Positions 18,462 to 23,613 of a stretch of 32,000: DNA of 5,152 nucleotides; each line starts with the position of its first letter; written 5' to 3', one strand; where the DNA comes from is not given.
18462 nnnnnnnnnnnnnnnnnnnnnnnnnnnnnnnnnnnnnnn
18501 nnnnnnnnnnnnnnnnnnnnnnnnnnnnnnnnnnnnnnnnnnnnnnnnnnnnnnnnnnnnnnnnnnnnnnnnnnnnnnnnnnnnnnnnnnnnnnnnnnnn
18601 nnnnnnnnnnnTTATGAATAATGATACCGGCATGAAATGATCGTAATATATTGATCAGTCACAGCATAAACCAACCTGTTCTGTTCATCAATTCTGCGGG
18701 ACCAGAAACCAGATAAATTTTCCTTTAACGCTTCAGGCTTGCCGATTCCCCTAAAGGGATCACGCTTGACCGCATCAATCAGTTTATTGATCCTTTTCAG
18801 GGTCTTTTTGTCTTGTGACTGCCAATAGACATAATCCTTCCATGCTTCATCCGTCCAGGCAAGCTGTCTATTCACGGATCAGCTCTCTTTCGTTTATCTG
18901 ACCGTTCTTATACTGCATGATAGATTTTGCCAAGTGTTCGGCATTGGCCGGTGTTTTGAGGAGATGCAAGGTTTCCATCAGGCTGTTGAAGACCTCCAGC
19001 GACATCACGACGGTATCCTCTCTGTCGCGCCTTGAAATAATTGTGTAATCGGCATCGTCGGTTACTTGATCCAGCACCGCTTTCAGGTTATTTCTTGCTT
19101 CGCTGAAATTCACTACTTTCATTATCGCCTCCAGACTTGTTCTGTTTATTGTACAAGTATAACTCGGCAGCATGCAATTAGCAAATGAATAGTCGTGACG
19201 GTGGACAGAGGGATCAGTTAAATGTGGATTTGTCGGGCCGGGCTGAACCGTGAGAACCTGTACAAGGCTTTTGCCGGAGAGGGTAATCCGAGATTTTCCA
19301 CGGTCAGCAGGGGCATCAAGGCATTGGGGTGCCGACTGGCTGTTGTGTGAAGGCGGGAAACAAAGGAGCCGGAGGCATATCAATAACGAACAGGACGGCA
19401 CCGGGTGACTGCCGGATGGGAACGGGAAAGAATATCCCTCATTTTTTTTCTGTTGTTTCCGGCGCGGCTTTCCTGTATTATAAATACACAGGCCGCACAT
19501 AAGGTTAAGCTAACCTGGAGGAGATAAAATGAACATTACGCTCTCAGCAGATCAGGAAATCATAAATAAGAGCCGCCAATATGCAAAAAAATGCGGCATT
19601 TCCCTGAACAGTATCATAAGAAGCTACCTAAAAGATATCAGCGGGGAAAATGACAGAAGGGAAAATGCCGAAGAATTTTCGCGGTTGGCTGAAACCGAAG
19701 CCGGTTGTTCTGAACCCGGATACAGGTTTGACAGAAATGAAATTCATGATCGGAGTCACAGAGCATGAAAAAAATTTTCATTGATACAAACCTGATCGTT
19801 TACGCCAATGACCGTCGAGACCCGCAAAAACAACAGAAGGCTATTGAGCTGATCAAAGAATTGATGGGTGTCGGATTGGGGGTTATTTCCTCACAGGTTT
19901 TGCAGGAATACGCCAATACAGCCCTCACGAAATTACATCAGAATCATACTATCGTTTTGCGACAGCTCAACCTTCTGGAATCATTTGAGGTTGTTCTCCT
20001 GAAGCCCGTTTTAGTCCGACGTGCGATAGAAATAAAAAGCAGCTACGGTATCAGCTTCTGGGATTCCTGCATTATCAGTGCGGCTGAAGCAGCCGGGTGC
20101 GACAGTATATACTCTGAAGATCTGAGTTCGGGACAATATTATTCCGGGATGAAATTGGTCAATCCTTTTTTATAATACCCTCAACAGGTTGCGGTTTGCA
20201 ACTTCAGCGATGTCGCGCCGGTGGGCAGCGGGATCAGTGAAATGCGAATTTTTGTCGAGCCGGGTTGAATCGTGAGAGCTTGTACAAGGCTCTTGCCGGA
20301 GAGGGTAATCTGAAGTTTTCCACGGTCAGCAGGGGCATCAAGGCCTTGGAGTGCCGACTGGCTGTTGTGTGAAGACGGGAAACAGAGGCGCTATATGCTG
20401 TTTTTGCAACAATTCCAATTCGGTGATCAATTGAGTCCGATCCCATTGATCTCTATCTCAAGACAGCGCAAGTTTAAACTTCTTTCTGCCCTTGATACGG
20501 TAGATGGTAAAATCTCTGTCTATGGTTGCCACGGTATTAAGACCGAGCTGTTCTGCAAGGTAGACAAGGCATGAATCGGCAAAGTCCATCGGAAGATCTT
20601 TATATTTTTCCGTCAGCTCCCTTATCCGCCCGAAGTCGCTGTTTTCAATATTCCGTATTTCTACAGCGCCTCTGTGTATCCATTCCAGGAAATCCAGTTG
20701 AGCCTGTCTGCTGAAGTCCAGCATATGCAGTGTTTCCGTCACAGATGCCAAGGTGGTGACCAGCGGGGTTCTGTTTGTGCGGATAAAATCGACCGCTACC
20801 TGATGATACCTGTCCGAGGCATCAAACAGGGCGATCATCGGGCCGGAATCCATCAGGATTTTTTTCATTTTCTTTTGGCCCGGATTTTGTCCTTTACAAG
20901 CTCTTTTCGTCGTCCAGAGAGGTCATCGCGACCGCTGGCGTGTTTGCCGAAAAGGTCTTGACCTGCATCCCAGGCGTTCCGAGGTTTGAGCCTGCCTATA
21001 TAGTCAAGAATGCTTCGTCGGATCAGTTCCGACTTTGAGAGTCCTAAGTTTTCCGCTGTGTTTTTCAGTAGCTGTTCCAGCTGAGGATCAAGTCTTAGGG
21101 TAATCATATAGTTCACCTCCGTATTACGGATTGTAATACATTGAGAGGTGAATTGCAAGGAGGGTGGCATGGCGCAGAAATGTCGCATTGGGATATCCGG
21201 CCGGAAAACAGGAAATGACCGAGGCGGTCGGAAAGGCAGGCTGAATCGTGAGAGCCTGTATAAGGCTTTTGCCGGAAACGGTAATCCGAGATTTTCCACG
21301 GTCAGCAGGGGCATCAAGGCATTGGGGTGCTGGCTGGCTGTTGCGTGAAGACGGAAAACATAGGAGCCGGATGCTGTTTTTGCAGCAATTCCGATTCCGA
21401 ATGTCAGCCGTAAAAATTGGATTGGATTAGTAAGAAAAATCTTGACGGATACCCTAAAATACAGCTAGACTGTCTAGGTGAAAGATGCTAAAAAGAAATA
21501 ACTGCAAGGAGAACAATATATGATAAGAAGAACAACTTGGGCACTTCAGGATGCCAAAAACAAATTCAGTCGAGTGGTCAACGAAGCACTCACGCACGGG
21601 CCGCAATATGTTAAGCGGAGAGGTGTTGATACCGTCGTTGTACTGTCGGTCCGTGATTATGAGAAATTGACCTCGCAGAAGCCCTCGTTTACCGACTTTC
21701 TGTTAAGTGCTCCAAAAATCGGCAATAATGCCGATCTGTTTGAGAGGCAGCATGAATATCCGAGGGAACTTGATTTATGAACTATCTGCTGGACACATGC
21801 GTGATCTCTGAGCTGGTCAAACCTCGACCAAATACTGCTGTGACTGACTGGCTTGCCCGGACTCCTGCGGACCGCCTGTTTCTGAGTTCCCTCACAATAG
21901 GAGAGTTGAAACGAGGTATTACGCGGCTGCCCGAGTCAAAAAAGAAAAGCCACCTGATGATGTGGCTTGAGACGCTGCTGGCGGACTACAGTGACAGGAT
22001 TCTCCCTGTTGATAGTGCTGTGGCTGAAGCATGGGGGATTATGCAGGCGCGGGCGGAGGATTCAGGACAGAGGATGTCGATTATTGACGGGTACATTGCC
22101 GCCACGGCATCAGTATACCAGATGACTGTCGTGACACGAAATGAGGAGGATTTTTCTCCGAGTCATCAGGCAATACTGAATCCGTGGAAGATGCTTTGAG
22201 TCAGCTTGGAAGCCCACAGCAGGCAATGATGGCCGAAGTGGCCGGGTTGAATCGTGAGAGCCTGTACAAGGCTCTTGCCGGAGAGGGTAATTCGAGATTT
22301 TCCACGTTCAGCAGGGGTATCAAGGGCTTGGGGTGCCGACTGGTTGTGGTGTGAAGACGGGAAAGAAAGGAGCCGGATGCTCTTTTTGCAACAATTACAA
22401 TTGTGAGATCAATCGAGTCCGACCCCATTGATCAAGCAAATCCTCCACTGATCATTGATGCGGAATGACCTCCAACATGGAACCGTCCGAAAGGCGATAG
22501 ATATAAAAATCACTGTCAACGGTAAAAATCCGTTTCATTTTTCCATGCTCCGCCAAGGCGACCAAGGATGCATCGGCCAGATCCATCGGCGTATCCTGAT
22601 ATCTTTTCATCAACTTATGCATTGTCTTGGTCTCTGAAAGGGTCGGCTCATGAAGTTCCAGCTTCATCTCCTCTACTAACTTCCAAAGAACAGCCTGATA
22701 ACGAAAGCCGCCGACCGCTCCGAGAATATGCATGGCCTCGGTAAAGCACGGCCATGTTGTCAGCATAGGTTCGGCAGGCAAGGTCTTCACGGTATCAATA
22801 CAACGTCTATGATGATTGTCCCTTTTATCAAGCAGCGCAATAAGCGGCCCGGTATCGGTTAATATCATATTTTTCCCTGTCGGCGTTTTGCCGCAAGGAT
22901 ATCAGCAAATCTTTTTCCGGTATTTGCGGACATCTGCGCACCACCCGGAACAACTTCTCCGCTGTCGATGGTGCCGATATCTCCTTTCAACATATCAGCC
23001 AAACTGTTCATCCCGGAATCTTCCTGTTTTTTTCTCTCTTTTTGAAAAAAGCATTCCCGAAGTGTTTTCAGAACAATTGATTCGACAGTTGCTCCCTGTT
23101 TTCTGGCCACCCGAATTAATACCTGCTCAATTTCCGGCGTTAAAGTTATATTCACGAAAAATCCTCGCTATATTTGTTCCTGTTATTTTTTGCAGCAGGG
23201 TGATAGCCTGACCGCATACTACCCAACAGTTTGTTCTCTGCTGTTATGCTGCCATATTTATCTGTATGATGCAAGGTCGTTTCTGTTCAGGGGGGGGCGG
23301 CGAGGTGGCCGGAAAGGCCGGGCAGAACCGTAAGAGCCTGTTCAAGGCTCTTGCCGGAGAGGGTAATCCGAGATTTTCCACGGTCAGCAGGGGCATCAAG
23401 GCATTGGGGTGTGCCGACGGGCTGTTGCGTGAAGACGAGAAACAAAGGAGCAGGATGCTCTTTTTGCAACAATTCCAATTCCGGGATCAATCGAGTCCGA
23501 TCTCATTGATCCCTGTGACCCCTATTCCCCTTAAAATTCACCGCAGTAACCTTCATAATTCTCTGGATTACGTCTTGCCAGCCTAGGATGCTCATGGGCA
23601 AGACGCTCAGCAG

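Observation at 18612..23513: Toxin-antitoxin cassette array punctuated every ~1 kb by five same-strand copies of a higA-3'-derived repeat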

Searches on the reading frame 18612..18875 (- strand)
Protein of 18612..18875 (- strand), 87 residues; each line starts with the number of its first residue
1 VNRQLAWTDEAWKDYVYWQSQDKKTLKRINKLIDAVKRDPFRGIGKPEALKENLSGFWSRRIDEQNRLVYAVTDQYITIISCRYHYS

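Call 8: search_protein_families(library=pfam, proteins=[window:18612-18875:-], max_evalue=0.01)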
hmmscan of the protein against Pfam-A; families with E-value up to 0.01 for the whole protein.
window:18612-18875:- (87 aa): 2 families
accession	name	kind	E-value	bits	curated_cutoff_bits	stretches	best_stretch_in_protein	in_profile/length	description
PF06769.20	YoeB_toxin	-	6.7e-42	141.8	27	1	7-86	1-80/80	YoeB-like toxin of bacterial type II toxin-antitoxin system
PF05016.21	ParE_toxin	-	0.00047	21.1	23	1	10-80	6-80/89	ParE toxin of type II toxin-antitoxin system, parDE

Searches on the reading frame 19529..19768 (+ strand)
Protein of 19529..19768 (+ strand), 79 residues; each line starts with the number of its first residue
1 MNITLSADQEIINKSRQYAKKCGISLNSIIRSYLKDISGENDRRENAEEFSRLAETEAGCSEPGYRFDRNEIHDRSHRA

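Call 8: search_protein_families(library=pfam, proteins=[window:19529-19768:+], max_evalue=0.01)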
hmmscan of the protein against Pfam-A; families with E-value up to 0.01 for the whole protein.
window:19529-19768:+ (79 aa): 1 family
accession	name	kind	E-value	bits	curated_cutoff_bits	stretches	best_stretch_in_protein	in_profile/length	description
PF19891.5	DUF6364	-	2.7e-08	34.6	27.3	1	3-53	5-45/70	Family of unknown function (DUF6364)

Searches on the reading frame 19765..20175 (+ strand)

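Call 8: search_protein_families(library=pfam, proteins=[window:19765-20175:+], max_evalue=0.01)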
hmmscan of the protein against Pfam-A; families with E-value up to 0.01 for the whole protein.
window:19765-20175:+ (136 aa): 2 families
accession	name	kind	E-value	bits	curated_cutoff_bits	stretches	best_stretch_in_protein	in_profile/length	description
PF01850.27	PIN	-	1.4e-12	48.8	23.6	1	4-119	1-111/120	PIN domain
PF13470.12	PIN_3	-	0.0011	20.2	27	1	3-119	1-113/115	PIN domain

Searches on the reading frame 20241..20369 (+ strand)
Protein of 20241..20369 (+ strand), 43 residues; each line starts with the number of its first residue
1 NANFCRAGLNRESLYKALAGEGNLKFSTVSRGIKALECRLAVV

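Call 11: search_protein_families(library=ncbifam, proteins=[window:20241-20369:+], max_evalue=10)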
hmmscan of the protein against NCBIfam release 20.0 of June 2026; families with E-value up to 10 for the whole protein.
seq(43 aa): 1 family
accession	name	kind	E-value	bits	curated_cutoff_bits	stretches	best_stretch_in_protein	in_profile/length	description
TIGR02684.1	dnstrm_HI1420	hypoth_equivalog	2e-09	37.5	53.7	1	7-42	53-88/89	addiction module antidote protein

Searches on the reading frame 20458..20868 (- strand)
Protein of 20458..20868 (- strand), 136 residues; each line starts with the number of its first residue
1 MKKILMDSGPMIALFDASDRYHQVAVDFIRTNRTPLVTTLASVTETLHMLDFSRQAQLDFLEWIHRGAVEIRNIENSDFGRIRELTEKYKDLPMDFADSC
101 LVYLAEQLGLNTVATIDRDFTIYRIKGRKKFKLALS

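Call 8: search_protein_families(library=pfam, proteins=[window:20458-20868:-], max_evalue=0.01)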
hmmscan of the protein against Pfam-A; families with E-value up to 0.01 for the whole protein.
window:20458-20868:- (136 aa): 1 family
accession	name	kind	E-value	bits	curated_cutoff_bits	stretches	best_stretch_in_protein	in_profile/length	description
PF01850.27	PIN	-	3.7e-07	31.2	23.6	1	4-121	1-115/120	PIN domain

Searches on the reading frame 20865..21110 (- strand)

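Call 8: search_protein_families(library=pfam, proteins=[window:20865-21110:-], max_evalue=0.01)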
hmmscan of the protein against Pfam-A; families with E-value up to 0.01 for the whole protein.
window:20865-21110:- (81 aa): 3 families
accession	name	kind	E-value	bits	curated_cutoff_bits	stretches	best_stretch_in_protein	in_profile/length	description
PF19807.5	DUF6290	-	6e-06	26.8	27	1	2-38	3-39/72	Family of unknown function (DUF6290)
PF01402.27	RHH_1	-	7.6e-06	26.1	20.5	1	3-40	2-39/39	Ribbon-helix-helix protein, copG family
PF21983.2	NikA-like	-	2.7e-05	24.7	27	1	3-37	7-41/72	Mobilization protein NikA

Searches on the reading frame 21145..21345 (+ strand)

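Call 11: search_protein_families(library=ncbifam, proteins=[window:21145-21345:+], max_evalue=10)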
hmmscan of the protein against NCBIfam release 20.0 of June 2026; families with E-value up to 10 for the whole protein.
seq(67 aa): 1 family
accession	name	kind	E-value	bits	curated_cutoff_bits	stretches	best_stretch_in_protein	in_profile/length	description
TIGR02684.1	dnstrm_HI1420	hypoth_equivalog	5e-10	39.4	53.7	1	15-66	37-88/89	addiction module antidote protein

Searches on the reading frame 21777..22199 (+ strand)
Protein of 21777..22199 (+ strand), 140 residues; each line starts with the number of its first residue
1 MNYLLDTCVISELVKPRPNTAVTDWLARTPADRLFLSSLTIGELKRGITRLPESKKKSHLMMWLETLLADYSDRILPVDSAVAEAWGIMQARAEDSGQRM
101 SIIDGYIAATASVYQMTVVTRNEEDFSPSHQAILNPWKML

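Call 8: search_protein_families(library=pfam, proteins=[window:21777-22199:+], max_evalue=0.01)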
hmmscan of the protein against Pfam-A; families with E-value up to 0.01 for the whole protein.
window:21777-22199:+ (140 aa): 1 family
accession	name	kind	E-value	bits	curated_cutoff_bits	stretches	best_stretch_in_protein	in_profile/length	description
PF01850.27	PIN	-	1.8e-15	58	23.6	1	3-124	1-113/120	PIN domain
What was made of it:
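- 21520..22199 (+): Cassette C4: Phd/YefM antitoxin (21520-21780) and PIN toxin (21777-22199), with its own promoter-like site at 21442-21471. The tail 22200-22241 is a further higA relic (codons ~38-52). Pfam (call 8).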

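Call 12: find_encoding_contigs(protein=window:21777-22199:+, flank=10000, max_places=10)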
Protein window:21777-22199:+ (140 aa): 1 contig read that carries it; 1 place shown.
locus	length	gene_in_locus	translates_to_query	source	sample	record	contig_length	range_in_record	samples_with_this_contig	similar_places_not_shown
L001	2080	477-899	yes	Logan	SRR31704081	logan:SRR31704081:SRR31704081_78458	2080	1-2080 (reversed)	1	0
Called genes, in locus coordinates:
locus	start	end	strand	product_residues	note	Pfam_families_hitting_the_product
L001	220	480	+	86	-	PF02604:PhdYeFM_antitox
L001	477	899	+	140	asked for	PF01850:PIN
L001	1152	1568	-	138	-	PF01850:PIN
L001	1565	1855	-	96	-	-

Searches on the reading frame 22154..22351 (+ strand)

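Call 11: search_protein_families(library=ncbifam, proteins=[window:22154-22351:+], max_evalue=10)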
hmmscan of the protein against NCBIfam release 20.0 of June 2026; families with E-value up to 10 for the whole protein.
seq(66 aa): 1 family
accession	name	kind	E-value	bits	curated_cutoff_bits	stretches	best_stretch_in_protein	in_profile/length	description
TIGR02684.1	dnstrm_HI1420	hypoth_equivalog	1.7e-09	37.8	53.7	1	24-65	47-88/89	addiction module antidote protein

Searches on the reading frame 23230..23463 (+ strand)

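Call 11: search_protein_families(library=ncbifam, proteins=[window:23230-23463:+], max_evalue=10)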
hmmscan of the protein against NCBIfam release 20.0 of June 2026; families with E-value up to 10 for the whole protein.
seq(78 aa): 1 family
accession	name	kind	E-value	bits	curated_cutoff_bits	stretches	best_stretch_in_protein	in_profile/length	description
TIGR02684.1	dnstrm_HI1420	hypoth_equivalog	3.9e-08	33.4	53.7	1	24-61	47-84/89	addiction module antidote protein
